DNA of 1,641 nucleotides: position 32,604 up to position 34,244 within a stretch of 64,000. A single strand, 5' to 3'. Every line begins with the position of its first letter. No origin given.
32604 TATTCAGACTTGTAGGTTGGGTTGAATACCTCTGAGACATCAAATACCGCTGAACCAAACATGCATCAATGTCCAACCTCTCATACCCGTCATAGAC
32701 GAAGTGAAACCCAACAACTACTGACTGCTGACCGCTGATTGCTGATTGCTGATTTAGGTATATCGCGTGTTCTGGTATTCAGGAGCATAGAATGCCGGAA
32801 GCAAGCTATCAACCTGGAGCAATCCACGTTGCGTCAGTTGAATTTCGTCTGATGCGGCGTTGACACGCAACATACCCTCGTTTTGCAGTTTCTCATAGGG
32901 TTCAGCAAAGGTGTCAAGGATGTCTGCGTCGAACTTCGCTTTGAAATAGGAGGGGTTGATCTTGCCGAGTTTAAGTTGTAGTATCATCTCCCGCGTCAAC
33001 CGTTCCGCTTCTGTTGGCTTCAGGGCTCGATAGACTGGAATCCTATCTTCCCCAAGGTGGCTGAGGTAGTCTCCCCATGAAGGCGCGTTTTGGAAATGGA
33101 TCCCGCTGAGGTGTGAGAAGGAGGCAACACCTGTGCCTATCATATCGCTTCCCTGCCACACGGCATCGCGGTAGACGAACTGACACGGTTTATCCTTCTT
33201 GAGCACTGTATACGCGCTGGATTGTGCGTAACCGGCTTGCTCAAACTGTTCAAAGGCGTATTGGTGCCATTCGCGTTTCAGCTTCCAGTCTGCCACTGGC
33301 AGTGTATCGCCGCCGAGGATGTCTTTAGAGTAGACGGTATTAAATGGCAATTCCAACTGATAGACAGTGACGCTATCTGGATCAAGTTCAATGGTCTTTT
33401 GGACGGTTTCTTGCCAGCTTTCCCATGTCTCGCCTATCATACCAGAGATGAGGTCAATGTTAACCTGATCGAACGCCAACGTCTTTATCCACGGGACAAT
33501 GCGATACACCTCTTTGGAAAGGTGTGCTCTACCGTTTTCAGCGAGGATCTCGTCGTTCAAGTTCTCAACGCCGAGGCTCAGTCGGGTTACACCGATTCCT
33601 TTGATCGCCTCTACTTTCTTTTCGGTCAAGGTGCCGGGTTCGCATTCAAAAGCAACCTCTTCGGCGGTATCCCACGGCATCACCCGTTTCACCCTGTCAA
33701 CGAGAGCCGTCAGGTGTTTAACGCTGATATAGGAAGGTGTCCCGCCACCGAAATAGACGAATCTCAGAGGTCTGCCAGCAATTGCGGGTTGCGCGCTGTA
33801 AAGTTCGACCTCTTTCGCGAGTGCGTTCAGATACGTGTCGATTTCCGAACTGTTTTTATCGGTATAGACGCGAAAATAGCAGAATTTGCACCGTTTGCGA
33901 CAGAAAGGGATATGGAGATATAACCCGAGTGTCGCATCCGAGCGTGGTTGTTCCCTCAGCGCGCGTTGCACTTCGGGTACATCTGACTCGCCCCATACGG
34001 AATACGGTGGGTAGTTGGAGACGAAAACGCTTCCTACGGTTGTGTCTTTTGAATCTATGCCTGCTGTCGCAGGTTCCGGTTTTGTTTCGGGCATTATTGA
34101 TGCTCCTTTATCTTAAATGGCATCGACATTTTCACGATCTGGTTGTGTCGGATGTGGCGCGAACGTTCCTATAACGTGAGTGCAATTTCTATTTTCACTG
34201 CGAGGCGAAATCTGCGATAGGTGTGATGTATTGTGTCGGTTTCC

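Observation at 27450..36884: Orphan tailoring-enzyme cluster: Fe-ADH, PQQ propeller, HemN-like radical SAM, CoA ligase, halogenase-like enzyme, TAXI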

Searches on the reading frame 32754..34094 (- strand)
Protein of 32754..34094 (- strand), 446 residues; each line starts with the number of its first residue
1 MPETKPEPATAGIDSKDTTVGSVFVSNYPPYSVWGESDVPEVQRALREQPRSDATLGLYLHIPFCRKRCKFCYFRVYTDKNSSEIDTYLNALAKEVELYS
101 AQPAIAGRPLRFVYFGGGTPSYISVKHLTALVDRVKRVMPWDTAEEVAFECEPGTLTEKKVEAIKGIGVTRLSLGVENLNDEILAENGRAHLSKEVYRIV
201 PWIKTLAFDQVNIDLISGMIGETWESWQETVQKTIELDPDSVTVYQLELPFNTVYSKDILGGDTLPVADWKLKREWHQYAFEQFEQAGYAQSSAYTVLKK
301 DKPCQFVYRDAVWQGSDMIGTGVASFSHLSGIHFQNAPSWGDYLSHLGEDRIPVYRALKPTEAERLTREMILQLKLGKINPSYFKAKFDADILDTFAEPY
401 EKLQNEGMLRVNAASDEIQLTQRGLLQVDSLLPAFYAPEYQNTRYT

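Call 4: search_protein_families(library=pfam, proteins=[window:32754-34094:-], max_evalue=0.01)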
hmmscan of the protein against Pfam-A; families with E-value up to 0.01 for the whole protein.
window:32754-34094:- (446 aa): 2 families
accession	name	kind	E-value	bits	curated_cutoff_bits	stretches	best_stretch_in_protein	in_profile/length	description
PF04055.27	Radical_SAM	-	5.7e-21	75.8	29.5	1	60-232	2-164/166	Radical SAM superfamily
PF06969.22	HemN_C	-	4.8e-06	27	24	1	361-426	2-66/67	HemN C-terminal domain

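Call 5: search_protein_families(library=ncbifam, proteins=[window:32754-34094:-], max_evalue=0.01)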
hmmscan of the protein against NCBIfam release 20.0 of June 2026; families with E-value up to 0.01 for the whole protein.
window:32754-34094:- (446 aa): 22 families
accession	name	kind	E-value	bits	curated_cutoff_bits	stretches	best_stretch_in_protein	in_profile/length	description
TIGR00538.1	hemN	equivalog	6.6e-56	190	324.95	1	37-431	31-434/454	oxygen-independent coproporphyrinogen III oxidase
NF006067.1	PRK08208.1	equivalog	5e-54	183.9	380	1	51-441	31-420/427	STM4012 family radical SAM protein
TIGR04107.1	rSAM_HutW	equivalog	7.1e-52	176.6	400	1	42-424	27-403/419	heme anaerobic degradation radical SAM methyltransferase ChuW/HutW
TIGR00539.1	hemN_rel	equivalog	4.3e-48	164.3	205.4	1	58-388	3-324/361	radical SAM family heme chaperone HemW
TIGR03994.1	rSAM_HemZ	equivalog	4.4e-45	154.5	321.4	1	39-249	68-278/401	coproporphyrinogen dehydrogenase HemZ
NF006385.0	PRK08629.1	equivalog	1.9e-42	145.6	355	1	41-437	38-415/439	coproporphyrinogen III oxidase family protein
NF005133.0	PRK06582.1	equivalog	9.1e-35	120.4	597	1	54-429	10-382/390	coproporphyrinogen III oxidase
NF006064.0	PRK08207.2-2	equivalog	1.3e-34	120.1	504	1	53-257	142-348/465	coproporphyrinogen III oxidase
NF006060.0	PRK08207.1-3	equivalog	4.3e-34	118.1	653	1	52-250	146-347/477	coproporphyrinogen III oxidase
NF006066.0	PRK08207.2-5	equivalog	1.9e-27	96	1117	1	40-248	174-385/518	coproporphyrinogen III oxidase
NF006062.0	PRK08207.1-5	equivalog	3.2e-27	95.5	1007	1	52-249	145-345/476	coproporphyrinogen III oxidase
NF006061.0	PRK08207.1-4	equivalog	5.5e-27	94.7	702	1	55-248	173-369/501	coproporphyrinogen III oxidase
NF006059.0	PRK08207.1-1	equivalog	5e-22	78.3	1012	1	55-248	171-367/496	coproporphyrinogen III oxidase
NF006063.0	PRK08207.2-1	equivalog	6.9e-22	77.7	1074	1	52-248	189-387/518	coproporphyrinogen III oxidase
NF004567.0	PRK05904.1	equivalog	8.4e-22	77.8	355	1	55-297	6-244/353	coproporphyrinogen III oxidase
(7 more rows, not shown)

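Call 6: find_related_loci(query=window:32754-34094:-, collection=genome_contigs, flank=10000)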
Query window:32754-34094:- (446 aa) in genome_contigs; peptide patterns used: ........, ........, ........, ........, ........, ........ (x = any residue, [..] = any of these).
600 stretches matched a pattern (row limit reached: there are more); 537 encode a relative of the query (tblastn E <= 1e-3); the best 80 are kept; 80 distinct loci.
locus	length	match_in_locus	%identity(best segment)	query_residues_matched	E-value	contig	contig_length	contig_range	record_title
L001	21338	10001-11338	98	1-446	0e+0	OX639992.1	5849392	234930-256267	MAG: uncultured Poribacteria bacterium isolate 2342930e-25dc-453b-b24c-d77caf5257d8 genome assembly, chromosome: 1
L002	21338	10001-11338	98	1-446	0e+0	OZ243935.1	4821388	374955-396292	MAG: Candidatus Poribacteria bacterium isolate 04a31957-9a65-48c7-867d-416cbb8de8da genome assembly, chromosome: 1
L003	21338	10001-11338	95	1-446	0e+0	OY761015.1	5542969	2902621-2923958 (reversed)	MAG: Candidatus Poribacteria bacterium isolate b26c8cc1-2726-459c-8d02-9adedbaa8fd6 genome assembly, chromosome: 2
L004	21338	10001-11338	94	1-446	0e+0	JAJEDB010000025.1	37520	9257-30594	MAG: Candidatus Poribacteria bacterium isolate jk18xAbins.50 k141_192239, whole genome shotgun sequence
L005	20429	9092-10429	93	1-446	0e+0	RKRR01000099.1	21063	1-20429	MAG: Candidatus Poribacteria bacterium isolate PNGco_C_binSS2 scaffold_284, whole genome shotgun sequence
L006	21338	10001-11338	92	1-446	0e+0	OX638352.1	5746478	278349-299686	MAG: uncultured Poribacteria bacterium isolate 319d9eaa-e5ea-4d6b-972a-5b23a2ce0867 genome assembly, chromosome: 1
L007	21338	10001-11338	92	1-446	0e+0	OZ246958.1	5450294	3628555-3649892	MAG: Candidatus Poribacteria bacterium isolate eb1091dc-daf2-4aeb-812c-2eaa76c9e045 genome assembly, chromosome: 1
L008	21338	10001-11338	91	1-446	0e+0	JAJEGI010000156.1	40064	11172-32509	MAG: Candidatus Poribacteria bacterium isolate p16x44bins.54 k141_1028302, whole genome shotgun sequence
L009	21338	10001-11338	90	1-446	0e+0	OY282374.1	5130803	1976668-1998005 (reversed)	MAG: Candidatus Poribacteria bacterium genome assembly, chromosome: 1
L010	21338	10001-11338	91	1-446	0e+0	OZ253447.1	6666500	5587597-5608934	MAG: Candidatus Poribacteria bacterium isolate c3a381aa-0ed9-4b9f-99fb-31763fcdc289 genome assembly, chromosome: 1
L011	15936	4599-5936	91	1-446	0e+0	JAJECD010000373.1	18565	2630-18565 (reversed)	MAG: Candidatus Poribacteria bacterium isolate jk18x9bins.85 k141_170147, whole genome shotgun sequence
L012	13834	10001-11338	91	1-446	0e+0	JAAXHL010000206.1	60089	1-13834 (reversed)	MAG: Candidatus Poribacteria bacterium isolate Plut_88888 unfiltered_Plut_88888_genomic_contig_76405, whole genome shotg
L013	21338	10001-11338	89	1-446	0e+0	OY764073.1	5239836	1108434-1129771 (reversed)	MAG: Candidatus Poribacteria bacterium isolate c0dbee2e-4153-42cb-9392-5991059e4d04 genome assembly, chromosome: 1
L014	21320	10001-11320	91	7-446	0e+0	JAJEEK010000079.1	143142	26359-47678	MAG: Candidatus Poribacteria bacterium isolate p16x34bins.28 k141_686837, whole genome shotgun sequence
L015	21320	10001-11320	91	7-446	0e+0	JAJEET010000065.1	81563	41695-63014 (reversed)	MAG: Candidatus Poribacteria bacterium isolate p16x34bins.5 k141_372992, whole genome shotgun sequence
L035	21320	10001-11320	70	5-446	0e+0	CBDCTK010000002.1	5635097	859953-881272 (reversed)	MAG: Candidatus Poribacteria bacterium isolate 5e1f03a3-4ce1-415a-a4c9-4ecbe52226bd genome assembly, contig: contig_2, w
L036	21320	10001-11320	70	5-446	0e+0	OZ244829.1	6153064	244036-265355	MAG: Candidatus Poribacteria bacterium isolate f10cb695-1b13-44a5-8b8c-8d396a4a49c1 genome assembly, chromosome: 1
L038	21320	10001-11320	70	5-446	0e+0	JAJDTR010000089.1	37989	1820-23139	MAG: Candidatus Poribacteria bacterium isolate jk18x1bzbins.36 k141_285816, whole genome shotgun sequence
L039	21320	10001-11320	70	5-446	0e+0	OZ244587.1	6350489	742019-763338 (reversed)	MAG: Candidatus Poribacteria bacterium isolate 01ec1ce0-d2a5-493a-a37f-f7455bcb6da2 genome assembly, chromosome: 1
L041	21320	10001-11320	70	5-446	0e+0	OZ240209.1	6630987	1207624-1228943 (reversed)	MAG: Candidatus Poribacteria bacterium isolate 386b7814-a0df-4328-ba8d-cea90b69f229 genome assembly, chromosome: 1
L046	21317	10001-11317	64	7-446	0e+0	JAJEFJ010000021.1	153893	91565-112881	MAG: Candidatus Latescibacterota bacterium isolate p16x43bins.30 k141_725891, whole genome shotgun sequence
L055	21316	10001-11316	74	6-446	0e+0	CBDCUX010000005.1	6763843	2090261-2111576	MAG: Candidatus Poribacteria bacterium isolate e6ba5316-27cc-4a72-bad8-a94c688688a0 genome assembly, contig: contig_5, w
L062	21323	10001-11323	63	6-446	0e+0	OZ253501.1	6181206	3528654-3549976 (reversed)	MAG: Candidatus Latescibacterota bacterium isolate f485d00f-16df-4488-a4d1-ddfd292eb512 genome assembly, chromosome: 1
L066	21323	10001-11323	63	6-446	0e+0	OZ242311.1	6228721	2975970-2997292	MAG: Candidatus Latescibacterota bacterium isolate bccf755e-c1ee-4055-8c2e-878efcd7d1d4 genome assembly, chromosome: 1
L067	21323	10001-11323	63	6-446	0e+0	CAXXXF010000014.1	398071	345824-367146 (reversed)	MAG: Candidatus Latescibacterota bacterium isolate cdc6522c-bbe9-4fa3-a52d-301d393956c9 genome assembly, contig: contig_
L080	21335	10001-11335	59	2-446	0e+0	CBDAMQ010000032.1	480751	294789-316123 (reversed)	MAG: Acidobacteriota bacterium isolate f7627cb0-bec0-4e28-8c7c-c7b41e5e221a genome assembly, contig: contig_32, whole ge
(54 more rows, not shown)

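Call 9: find_homologous_proteins(query=window:32754-34094:-, max_evalue=1e-20)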
Query window:32754-34094:- (446 aa): 8000 proteins with E <= 1e-20 among 8000 candidates; the best 120 are listed.
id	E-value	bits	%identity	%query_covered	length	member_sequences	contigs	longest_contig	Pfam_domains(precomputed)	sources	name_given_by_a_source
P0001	3.2e-290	980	96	100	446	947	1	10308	PF04055.28,PF06969.23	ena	-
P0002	2.3e-278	941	90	100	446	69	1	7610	PF04055.28,PF06969.23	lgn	-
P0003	4.7e-273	924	89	100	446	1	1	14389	PF04055.28,PF06969.23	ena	-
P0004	2.2e-269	911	87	100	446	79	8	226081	PF04055.28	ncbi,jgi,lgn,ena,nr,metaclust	ncbi:MAG: coproporphyrinogen-III oxidase family protein [Candidatus Poribacteria bacterium]|nr:copro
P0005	1.7e-268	909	87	100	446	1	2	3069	PF04055.28,PF06969.23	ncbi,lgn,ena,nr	ncbi:coproporphyrinogen III oxidase family protein [Candidatus Poribacteria bacterium]|nr:coproporph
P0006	1.8e-268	909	87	100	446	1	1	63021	PF04055.28,PF06969.23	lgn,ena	-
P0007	4.1e-267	904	87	100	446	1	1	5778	PF04055.28,PF06969.23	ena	-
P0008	1.3e-265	899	89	99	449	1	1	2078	PF04055.28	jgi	-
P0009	6.9e-265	897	86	100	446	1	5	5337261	PF04055.28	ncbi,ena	-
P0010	8.3e-265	896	86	100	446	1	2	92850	PF04055.28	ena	-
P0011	2.0e-264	895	86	100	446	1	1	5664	PF04055.28,PF06969.23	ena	-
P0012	7.4e-264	893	86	100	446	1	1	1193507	PF04055.28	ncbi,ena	-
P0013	9.0e-264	893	86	100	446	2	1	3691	PF04055.28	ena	-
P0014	1.5e-262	889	85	100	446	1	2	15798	PF04055.28,PF06969.23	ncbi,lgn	-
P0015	2.2e-262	888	84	100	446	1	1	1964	PF04055.28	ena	-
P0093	3.7e-201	687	65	100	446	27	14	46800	PF04055.28,PF06969.23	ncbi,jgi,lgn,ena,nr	ncbi:coproporphyrinogen III oxidase family protein [candidate division KSB1 bacterium]|nr:coproporph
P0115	5.3e-197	673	65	99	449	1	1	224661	PF04055.28,PF06969.23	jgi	jgi:oxygen-independent coproporphyrinogen III oxidase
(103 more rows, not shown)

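Call 10: find_encoding_contigs(protein=P0115, flank=10000, max_places=2)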
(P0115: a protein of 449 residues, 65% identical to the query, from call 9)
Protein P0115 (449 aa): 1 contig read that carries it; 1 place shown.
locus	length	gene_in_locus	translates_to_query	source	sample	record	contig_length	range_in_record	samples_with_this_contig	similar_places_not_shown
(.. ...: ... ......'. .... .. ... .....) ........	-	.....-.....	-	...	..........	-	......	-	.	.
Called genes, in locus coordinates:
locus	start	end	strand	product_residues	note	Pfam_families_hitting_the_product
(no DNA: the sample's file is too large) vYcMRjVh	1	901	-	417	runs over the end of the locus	PF01966:HD, PF13487:HD_5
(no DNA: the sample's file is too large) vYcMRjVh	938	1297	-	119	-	PF00072:Response_reg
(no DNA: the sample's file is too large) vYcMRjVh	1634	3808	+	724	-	PF01011:PQQ (faint), PF13360:PQQ_2, PF13570:Beta-prop_ACSF4, PF13360:PQQ_2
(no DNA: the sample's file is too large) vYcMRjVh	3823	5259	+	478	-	PF01011:PQQ (faint), PF13360:PQQ_2, PF13570:Beta-prop_ACSF4, PF13360:PQQ_2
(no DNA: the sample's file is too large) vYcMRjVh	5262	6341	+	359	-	-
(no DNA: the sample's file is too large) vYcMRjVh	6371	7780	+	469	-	PF00171:Aldedh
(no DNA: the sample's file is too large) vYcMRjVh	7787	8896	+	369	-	PF00465:Fe-ADH, PF13685:Fe-ADH_2, PF25137:ADH_Fe_C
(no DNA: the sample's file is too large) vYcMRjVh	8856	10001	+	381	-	-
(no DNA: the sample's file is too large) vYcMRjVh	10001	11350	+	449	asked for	PF04055:Radical_SAM, PF06969:HemN_C (weak)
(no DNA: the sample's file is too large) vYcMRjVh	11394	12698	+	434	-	PF00501:AMP-binding (faint), PF14535:AMP-binding_C_2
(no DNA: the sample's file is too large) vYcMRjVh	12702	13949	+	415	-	PF00890:FAD_binding_2 (faint), PF01266:DAO (faint), PF01494:FAD_binding_3, PF04820:Trp_halogenase, PF07992:Pyr_redox_2 (faint), PF12831:FAD_oxidored, PF04820:Trp_halogenase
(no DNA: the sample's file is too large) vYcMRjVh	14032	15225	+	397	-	PF01011:PQQ (faint), PF13360:PQQ_2, PF13570:Beta-prop_ACSF4, PF25293:Beta-prop_EMC1_N (weak)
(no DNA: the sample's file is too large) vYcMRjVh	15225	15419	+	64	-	PF11755:DUF3311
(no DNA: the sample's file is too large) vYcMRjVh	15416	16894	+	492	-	PF00474:SSF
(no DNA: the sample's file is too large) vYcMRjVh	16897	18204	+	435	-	PF13579:Glyco_trans_4_4, PF13439:Glyco_transf_4, PF00534:Glycos_transf_1, PF13692:Glyco_trans_1_4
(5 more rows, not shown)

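Call 11: find_encoding_contigs(protein=P0093, flank=10000, max_places=3)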
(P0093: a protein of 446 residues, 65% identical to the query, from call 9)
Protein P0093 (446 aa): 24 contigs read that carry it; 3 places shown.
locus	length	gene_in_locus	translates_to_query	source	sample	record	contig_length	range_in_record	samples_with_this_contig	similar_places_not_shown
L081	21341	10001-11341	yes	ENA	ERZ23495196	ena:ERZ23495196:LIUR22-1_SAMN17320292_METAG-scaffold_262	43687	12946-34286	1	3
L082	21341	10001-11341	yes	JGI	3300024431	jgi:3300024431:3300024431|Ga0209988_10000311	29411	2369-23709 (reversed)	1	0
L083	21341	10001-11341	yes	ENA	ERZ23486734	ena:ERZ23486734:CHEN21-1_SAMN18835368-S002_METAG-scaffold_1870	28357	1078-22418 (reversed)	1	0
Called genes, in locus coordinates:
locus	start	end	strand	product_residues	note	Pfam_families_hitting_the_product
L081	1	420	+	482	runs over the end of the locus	PF01011:PQQ (faint), PF13360:PQQ_2, PF13570:Beta-prop_ACSF4, PF13360:PQQ_2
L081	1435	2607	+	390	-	PF00756:Esterase, PF12146:Hydrolase_4 (weak)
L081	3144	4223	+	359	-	PF00501:AMP-binding (faint)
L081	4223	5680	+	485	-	PF00171:Aldedh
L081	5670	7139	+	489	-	PF00144:Beta-lactamase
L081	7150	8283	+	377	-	PF00465:Fe-ADH, PF13685:Fe-ADH_2, PF25137:ADH_Fe_C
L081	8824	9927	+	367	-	-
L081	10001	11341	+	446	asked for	PF04055:Radical_SAM, PF06969:HemN_C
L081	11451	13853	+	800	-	PF13360:PQQ_2, PF13570:Beta-prop_ACSF4, PF25293:Beta-prop_EMC1_N (faint), PF01011:PQQ (weak), PF13360:PQQ_2, PF00756:Esterase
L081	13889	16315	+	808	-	PF13360:PQQ_2, PF01011:PQQ (faint), PF13570:Beta-prop_ACSF4 (weak), PF00756:Esterase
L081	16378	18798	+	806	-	PF13570:Beta-prop_ACSF4, PF01011:PQQ (faint), PF25293:Beta-prop_EMC1_N (faint), PF13360:PQQ_2, PF00756:Esterase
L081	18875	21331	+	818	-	PF01011:PQQ (faint), PF13360:PQQ_2, PF13570:Beta-prop_ACSF4, PF00756:Esterase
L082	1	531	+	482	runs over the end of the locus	PF01011:PQQ (faint), PF13360:PQQ_2, PF13570:Beta-prop_ACSF4, PF13360:PQQ_2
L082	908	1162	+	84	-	PF01810:LysE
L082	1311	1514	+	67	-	-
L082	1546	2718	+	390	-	PF00756:Esterase, PF12146:Hydrolase_4 (weak)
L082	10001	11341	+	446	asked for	PF04055:Radical_SAM, PF06969:HemN_C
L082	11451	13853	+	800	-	PF13360:PQQ_2, PF13570:Beta-prop_ACSF4, PF25293:Beta-prop_EMC1_N (faint), PF01011:PQQ (weak), PF13360:PQQ_2, PF00756:Esterase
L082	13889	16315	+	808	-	PF13360:PQQ_2, PF01011:PQQ (faint), PF13570:Beta-prop_ACSF4 (weak), PF00756:Esterase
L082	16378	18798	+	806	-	PF13570:Beta-prop_ACSF4, PF01011:PQQ (faint), PF25293:Beta-prop_EMC1_N (faint), PF13360:PQQ_2, PF00756:Esterase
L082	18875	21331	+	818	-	PF01011:PQQ (faint), PF13360:PQQ_2, PF13570:Beta-prop_ACSF4, PF00756:Esterase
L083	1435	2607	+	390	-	PF00756:Esterase, PF12146:Hydrolase_4 (weak)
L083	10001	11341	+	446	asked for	PF04055:Radical_SAM, PF06969:HemN_C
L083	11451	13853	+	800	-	PF13360:PQQ_2, PF13570:Beta-prop_ACSF4, PF25293:Beta-prop_EMC1_N (faint), PF01011:PQQ (weak), PF13360:PQQ_2, PF00756:Esterase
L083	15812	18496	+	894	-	PF13570:Beta-prop_ACSF4, PF01011:PQQ (faint), PF25293:Beta-prop_EMC1_N (faint), PF13360:PQQ_2, PF00756:Esterase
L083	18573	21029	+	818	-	PF01011:PQQ (faint), PF13360:PQQ_2, PF13570:Beta-prop_ACSF4, PF00756:Esterase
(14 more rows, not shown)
